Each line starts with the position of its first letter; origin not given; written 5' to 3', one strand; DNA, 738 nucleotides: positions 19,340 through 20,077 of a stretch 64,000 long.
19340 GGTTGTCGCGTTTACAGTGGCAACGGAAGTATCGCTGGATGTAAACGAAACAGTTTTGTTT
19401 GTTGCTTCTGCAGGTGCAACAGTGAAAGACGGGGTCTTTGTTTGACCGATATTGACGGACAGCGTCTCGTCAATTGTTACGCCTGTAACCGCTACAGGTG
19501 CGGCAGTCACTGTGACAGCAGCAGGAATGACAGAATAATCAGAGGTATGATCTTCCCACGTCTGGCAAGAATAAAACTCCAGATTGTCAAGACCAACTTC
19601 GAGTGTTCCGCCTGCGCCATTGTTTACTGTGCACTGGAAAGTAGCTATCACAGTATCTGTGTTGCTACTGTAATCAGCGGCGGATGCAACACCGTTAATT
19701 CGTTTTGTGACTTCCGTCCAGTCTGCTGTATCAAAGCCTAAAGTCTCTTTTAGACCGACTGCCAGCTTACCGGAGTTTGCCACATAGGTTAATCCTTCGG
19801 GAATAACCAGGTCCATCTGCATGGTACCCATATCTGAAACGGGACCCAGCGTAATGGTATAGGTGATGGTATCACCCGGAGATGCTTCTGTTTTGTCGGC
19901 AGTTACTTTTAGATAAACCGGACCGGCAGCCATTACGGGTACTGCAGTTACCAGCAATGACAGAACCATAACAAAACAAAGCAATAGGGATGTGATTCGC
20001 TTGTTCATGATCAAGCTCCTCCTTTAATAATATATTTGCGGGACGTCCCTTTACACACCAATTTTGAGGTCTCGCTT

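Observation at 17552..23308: Self-contained cohesin-dockerin pair with no carbohydrate-active module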

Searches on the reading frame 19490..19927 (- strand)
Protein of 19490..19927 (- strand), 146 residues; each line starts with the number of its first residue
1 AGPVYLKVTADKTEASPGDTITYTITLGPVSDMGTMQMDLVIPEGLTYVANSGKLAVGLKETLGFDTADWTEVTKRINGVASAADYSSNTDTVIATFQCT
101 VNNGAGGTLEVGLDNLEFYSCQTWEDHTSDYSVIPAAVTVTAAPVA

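Call 38: search_solved_structures(query=A2, max_evalue=1, show_alignments=2)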
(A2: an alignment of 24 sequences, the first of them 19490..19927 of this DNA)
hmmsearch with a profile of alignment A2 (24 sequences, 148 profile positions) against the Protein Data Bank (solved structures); distinct sequences matched with E-value up to 1: 22.
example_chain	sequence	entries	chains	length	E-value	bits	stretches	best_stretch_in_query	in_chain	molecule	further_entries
3l8q_A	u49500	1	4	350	8.2e-06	29.1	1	5-54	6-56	Cellulosomal scaffoldin adaptor protein B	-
1qzn_A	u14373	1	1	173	0.0038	20.5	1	5-54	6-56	cellulosomal scaffoldin adaptor protein B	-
1zv9_A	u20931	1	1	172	0.0038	20.4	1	5-54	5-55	Cellulosomal scaffoldin adaptor protein B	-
3f2l_A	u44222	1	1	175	0.004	20.4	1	5-54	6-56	Cellulosomal scaffoldin adaptor protein B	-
3bwz_A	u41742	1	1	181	0.0042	20.3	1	5-54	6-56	Cellulosomal scaffoldin adaptor protein B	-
3kcp_A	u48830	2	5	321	0.019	18.2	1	5-147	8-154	Cellulosomal-scaffolding protein A | Cellulosome anchoring protein cohesin region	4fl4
5x7g_A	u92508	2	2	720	0.048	16.9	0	15-49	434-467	Cycloisomaltooligosaccharide glucanotransferase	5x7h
5ul2_A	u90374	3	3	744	0.065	16.4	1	31-74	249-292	OxsB protein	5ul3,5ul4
9ifr_A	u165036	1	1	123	0.079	16.2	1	6-52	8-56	OmpA-like domain-containing protein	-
9rbo_A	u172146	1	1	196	0.27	14.5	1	5-74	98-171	Complement C3 beta chain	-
5g5d_A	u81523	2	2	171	0.27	14.4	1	5-41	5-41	CELLULOSOME ANCHORING PROTEIN COHESIN REGION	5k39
1aoh_A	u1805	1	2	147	0.36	14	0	6-127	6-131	Cellulosomal-scaffolding protein A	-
4u3s_A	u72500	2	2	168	0.41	13.8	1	5-42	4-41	Cellulosomal scaffoldin adaptor protein B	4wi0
6yo6_A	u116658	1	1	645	0.99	12.6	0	5-74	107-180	iC3b1 alpha chain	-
6ru5_A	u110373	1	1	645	0.99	12.6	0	5-74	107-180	Complement C3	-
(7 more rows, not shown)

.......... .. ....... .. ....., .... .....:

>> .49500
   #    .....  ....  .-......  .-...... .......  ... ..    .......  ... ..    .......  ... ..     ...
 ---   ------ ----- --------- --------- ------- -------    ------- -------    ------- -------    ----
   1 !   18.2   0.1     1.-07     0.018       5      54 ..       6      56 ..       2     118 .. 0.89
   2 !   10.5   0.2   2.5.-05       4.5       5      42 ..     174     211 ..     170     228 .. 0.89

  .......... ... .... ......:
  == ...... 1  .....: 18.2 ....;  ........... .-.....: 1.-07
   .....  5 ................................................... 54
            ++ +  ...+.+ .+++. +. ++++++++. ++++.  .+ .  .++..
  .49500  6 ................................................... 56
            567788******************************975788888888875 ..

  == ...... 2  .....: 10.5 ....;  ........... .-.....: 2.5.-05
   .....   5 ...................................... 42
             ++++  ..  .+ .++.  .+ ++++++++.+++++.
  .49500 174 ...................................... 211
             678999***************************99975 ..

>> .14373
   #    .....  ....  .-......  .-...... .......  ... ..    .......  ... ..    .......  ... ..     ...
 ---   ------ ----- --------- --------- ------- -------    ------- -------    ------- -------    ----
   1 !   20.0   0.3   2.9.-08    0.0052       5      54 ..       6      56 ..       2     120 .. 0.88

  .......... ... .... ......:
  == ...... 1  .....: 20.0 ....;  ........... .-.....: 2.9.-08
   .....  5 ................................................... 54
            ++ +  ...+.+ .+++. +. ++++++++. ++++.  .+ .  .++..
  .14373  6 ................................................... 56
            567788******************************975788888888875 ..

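Call 42: predict_structure(alignment_id=A2)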
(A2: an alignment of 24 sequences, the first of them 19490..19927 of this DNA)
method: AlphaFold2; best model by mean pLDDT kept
length: 146 residues; sequences in the alignment: 24
mean_pLDDT: 96.4   pTM: 0.90
mean pLDDT of the five models: 96.4, 96.2, 95.9, 95.8, 95.6
residues with pLDDT >= 90: 138; 70-90: 6; 50-70: 2; < 50: 0
segments of 3 or more residues with pLDDT < 50: none
pLDDT, mean of each block of 10 residues (from residue 1): 90 98 98 97 98 98 98 97 96 99 97 98 96 98 80
secondary structure, 60 per line:
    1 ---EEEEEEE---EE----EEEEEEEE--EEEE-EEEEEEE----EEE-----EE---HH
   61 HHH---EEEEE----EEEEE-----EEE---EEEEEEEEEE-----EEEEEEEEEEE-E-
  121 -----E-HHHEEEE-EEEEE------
elements in order: E4-10 E20-27 E30-33 E35-41 E46-48 H59-63 E67-71 E76-80 E86-88 E92-101 E107-117 E131-134 E136-140

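Call 46: fold_search(model_id=the predicted structure, library=pdb)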
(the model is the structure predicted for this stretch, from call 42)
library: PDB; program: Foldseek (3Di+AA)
matches with E <= 10: 1954; with E <= 0.001: 136
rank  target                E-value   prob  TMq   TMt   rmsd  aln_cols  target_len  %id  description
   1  5n5p_A                1.9e-09  1.00  0.68  0.72   4.0       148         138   14  Crystal structure of Ruminococcus flavefaciens' type III complex containing the fifth cohesin from scaffoldin B and th (released 2018-02-28)
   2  6kgf_C                2.1e-09  1.00  0.64  0.63   4.4       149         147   19  Crystal structure of CaDoc0917(R16D)-CaCohA2 complex at pH 8.2 (released 2020-07-08)
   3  5n5p_C                2.5e-09  1.00  0.68  0.72   4.0       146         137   14  Crystal structure of Ruminococcus flavefaciens' type III complex containing the fifth cohesin from scaffoldin B and th (released 2018-02-28)
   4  6kgf_A                2.5e-09  1.00  0.63  0.64   4.4       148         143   18  Crystal structure of CaDoc0917(R16D)-CaCohA2 complex at pH 8.2 (released 2020-07-08)
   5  6kgd_A                3.0e-09  1.00  0.63  0.63   4.4       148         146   18  Crystal structure of CaDoc0917(R49D)-CaCohA2 complex at pH 8.0 (released 2020-07-08)
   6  6kgc_A                5.4e-09  1.00  0.64  0.65   4.5       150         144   19  Crystal structure of CaDoc0917(R49D)-CaCohA2 complex at pH 5.4 (released 2020-07-08)
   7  6kge_A                8.3e-09  1.00  0.62  0.64   4.3       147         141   18  Crystal structure of CaDoc0917(R16D)-CaCohA2 complex at pH 5.5 (released 2020-07-08)
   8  4ums                  4.0e-08  1.00  0.64  0.61   4.9       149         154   17  The crystal structure of the seventh ScaB type I cohesin from Pseudobacteroides cellulosolvens (released 2015-05-06)
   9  5nrm_A                4.5e-08  1.00  0.64  0.66   4.1       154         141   19  Crystal structure of the sixth cohesin from Acetivibrio cellulolyticus' scaffoldin B in complex with Cel5 dockerin S51 (released 2018-01-31)
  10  6kg8_MODEL_1_A        5.3e-08  1.00  0.62  0.59   4.4       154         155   20  Solution structure of CaCohA2 from Clostridium acetobutylicum (released 2020-07-08)
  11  3kcp_A                5.6e-08  1.00  0.51  0.28   6.2       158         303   22  Crystal structure of interacting Clostridium thermocellum multimodular components (released 2010-02-09)
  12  3f2l                  5.9e-08  1.00  0.61  0.53   5.2       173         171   16  Crystal structure analysis of the K171A mutation of N-terminal type II cohesin 1 from the cellulosomal ScaB subunit of A (released 2008-12-02)
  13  4fl4_I                6.2e-08  1.00  0.53  0.29   6.0       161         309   21  Scaffoldin conformation and dynamics revealed by a ternary complex from the Clostridium thermocellum cellulosome (released 2012-06-27)
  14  4dh2_C                6.6e-08  1.00  0.64  0.61   4.7       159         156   11  Crystal structure of Coh-OlpC(Cthe_0452)-Doc435(Cthe_0435) complex: A novel type I Cohesin-Dockerin complex from Clost (released 2012-11-28)
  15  1qzn                  6.6e-08  1.00  0.60  0.53   5.1       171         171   16  Crystal Structure Analysis of a type II cohesin domain from the cellulosome of Acetivibrio cellulolyticus (released 2004-09-21)
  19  3l8q_C                1.0e-07  1.00  0.61  0.30   5.1       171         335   16  Structure analysis of the type II cohesin dyad from the adaptor ScaA scaffoldin of Acetivibrio cellulolyticus (released 2010-05-05)
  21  3l8q_D                1.3e-07  1.00  0.61  0.29   5.1       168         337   16  Structure analysis of the type II cohesin dyad from the adaptor ScaA scaffoldin of Acetivibrio cellulolyticus (released 2010-05-05)
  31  3l8q_B                3.2e-07  1.00  0.62  0.30   4.6       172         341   16  Structure analysis of the type II cohesin dyad from the adaptor ScaA scaffoldin of Acetivibrio cellulolyticus (released 2010-05-05)
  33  3l8q_A                3.3e-07  1.00  0.62  0.30   5.1       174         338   12  Structure analysis of the type II cohesin dyad from the adaptor ScaA scaffoldin of Acetivibrio cellulolyticus (released 2010-05-05)
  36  9ifr                  5.7e-07  1.00  0.61  0.70   3.7       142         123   18  CLIPPER domain from the Gram-negative fibrillar adhesin "B9T28_05395 (released 2025-11-26)
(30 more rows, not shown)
